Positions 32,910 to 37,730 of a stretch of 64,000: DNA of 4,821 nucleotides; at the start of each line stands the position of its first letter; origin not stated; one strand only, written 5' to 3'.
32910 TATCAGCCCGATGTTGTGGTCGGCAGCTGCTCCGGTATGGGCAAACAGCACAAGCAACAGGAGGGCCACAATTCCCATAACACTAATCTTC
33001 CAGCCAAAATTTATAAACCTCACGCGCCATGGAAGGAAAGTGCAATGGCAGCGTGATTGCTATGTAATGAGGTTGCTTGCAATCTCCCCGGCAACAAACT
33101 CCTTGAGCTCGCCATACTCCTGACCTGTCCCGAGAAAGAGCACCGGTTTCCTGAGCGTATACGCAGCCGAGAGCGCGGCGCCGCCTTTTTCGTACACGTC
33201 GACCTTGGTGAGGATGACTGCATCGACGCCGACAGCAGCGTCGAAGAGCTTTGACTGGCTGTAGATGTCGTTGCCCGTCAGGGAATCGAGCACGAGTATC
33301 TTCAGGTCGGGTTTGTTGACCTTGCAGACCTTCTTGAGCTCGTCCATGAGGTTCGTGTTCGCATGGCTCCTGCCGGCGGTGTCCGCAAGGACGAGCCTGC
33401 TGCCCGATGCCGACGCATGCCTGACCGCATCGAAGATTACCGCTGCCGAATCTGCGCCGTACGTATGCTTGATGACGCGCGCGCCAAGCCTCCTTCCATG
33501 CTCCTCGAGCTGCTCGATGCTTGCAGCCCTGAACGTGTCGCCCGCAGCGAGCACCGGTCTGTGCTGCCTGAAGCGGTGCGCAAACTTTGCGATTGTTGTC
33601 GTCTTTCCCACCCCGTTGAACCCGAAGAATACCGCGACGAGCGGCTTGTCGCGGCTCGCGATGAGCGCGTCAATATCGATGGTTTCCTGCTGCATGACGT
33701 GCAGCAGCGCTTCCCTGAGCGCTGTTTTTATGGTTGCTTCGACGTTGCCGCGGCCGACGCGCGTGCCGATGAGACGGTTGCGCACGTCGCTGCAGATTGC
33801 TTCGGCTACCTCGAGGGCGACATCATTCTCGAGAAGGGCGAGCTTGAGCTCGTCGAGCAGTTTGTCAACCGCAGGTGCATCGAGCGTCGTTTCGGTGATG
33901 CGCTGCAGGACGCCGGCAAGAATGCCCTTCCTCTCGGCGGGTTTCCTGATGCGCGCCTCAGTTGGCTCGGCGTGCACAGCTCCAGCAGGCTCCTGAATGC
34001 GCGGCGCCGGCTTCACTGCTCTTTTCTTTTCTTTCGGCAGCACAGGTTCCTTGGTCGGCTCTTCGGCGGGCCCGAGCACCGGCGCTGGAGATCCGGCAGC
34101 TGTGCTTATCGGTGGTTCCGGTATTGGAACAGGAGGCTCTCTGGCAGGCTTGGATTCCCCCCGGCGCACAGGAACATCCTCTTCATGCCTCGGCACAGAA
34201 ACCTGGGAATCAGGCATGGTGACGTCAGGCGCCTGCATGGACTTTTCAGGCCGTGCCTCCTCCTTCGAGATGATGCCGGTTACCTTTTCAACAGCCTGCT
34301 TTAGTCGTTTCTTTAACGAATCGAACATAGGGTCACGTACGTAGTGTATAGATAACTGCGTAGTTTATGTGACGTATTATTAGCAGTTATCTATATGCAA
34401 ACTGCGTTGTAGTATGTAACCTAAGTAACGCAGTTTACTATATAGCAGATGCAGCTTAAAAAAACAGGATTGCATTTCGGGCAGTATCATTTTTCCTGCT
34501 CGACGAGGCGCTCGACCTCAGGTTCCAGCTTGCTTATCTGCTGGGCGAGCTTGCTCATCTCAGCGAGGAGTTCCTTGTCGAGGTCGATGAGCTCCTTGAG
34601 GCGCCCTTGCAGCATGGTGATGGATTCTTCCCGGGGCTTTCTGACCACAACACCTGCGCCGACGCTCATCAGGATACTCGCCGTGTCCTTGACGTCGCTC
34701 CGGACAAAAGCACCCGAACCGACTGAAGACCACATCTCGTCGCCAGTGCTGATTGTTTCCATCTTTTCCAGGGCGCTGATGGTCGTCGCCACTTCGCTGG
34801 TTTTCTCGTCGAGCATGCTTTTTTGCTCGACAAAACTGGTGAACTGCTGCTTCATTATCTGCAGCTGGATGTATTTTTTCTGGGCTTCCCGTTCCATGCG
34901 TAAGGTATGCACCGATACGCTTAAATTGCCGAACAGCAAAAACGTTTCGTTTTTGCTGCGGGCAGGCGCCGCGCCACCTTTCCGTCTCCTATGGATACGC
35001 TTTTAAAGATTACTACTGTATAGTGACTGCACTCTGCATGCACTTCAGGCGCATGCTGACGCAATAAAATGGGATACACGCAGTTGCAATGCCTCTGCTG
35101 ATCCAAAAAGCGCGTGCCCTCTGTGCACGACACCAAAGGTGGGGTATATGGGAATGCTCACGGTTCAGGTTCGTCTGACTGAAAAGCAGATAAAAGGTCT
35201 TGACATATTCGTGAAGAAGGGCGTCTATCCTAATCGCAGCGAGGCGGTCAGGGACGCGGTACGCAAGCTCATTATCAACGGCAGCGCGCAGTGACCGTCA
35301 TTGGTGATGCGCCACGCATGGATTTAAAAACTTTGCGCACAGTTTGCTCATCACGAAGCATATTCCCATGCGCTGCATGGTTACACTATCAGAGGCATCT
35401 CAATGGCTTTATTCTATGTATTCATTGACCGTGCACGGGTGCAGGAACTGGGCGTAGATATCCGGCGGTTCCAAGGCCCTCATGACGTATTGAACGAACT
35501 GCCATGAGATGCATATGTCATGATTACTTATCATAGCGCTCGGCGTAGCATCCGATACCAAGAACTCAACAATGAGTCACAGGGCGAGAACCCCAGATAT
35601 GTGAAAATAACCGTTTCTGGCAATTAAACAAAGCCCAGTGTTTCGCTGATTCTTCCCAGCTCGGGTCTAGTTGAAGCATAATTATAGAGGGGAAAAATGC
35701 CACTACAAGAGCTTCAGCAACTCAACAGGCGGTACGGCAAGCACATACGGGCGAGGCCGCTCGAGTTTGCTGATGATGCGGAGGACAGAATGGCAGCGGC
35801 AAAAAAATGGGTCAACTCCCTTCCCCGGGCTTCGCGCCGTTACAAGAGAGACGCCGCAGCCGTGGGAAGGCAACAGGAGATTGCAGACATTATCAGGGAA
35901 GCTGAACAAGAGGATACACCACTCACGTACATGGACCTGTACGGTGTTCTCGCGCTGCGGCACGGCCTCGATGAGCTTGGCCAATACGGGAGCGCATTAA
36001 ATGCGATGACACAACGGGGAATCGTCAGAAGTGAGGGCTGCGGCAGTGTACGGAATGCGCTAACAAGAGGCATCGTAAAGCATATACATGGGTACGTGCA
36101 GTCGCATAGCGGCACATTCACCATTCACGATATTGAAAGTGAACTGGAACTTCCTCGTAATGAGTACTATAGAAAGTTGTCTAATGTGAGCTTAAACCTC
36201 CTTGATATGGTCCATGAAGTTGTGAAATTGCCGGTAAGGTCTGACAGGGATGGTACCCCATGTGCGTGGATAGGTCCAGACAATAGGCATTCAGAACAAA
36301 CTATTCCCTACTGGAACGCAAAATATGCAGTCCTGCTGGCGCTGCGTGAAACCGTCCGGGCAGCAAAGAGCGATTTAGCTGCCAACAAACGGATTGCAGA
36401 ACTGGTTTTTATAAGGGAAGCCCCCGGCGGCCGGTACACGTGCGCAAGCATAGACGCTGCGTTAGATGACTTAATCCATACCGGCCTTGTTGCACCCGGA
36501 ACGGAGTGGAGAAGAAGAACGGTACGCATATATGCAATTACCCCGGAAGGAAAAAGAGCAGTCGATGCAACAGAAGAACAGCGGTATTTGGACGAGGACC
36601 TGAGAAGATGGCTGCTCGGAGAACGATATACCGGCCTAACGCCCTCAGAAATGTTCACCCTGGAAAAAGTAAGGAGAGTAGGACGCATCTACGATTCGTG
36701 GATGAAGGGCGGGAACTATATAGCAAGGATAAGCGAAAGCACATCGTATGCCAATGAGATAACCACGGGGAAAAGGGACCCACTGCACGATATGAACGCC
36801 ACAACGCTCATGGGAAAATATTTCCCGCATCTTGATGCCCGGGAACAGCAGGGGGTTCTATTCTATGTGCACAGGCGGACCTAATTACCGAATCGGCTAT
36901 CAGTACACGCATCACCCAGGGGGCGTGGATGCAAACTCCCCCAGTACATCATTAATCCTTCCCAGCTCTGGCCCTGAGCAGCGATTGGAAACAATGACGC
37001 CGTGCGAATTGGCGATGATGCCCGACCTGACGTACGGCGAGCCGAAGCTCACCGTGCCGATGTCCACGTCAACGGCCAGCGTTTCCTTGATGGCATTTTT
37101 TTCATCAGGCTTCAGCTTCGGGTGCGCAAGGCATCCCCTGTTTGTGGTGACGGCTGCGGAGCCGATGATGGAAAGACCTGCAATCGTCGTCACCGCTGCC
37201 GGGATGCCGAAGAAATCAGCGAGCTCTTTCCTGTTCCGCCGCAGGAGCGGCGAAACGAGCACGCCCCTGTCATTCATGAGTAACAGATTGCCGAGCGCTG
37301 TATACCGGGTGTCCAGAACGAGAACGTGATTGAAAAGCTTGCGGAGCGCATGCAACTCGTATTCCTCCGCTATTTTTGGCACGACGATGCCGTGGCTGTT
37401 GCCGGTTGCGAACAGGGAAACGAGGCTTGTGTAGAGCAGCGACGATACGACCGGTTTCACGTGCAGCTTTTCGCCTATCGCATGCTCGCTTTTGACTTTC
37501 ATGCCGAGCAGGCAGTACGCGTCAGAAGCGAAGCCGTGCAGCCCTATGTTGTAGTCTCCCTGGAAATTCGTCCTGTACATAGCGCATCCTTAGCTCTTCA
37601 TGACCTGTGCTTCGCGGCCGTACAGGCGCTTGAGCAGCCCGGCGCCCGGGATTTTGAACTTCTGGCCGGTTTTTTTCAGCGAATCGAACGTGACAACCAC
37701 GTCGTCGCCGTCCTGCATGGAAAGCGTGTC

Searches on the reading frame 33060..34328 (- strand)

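Call 14: search_protein_families(library=pfam, proteins=[window:33060-34328:-], max_evalue=0.001)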
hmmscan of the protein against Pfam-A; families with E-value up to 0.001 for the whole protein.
window:33060-34328:- (422 aa): 3 families
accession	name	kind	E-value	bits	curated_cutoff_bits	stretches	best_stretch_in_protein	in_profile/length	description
PF00448.28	SRP54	-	6.9e-61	205.8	22.7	1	230-421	2-195/196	SRP54-type protein, GTPase domain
PF02881.24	SRP54_N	-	2.1e-09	37.9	22.4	1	138-208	6-75/75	SRP54-type protein, helical bundle domain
PF13207.12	AAA_17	-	0.00048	20.9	27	0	235-346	1-108/136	AAA domain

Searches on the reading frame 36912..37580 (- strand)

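Call 32: search_protein_families(library=pfam, proteins=[window:36912-37580:-], max_evalue=0.001)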
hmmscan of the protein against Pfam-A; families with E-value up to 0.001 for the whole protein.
window:36912-37580:- (222 aa): 1 family
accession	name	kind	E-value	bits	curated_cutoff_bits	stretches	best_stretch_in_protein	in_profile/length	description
PF01912.23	eIF-6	-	7.5e-52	176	25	1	3-195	1-197/197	eIF-6 family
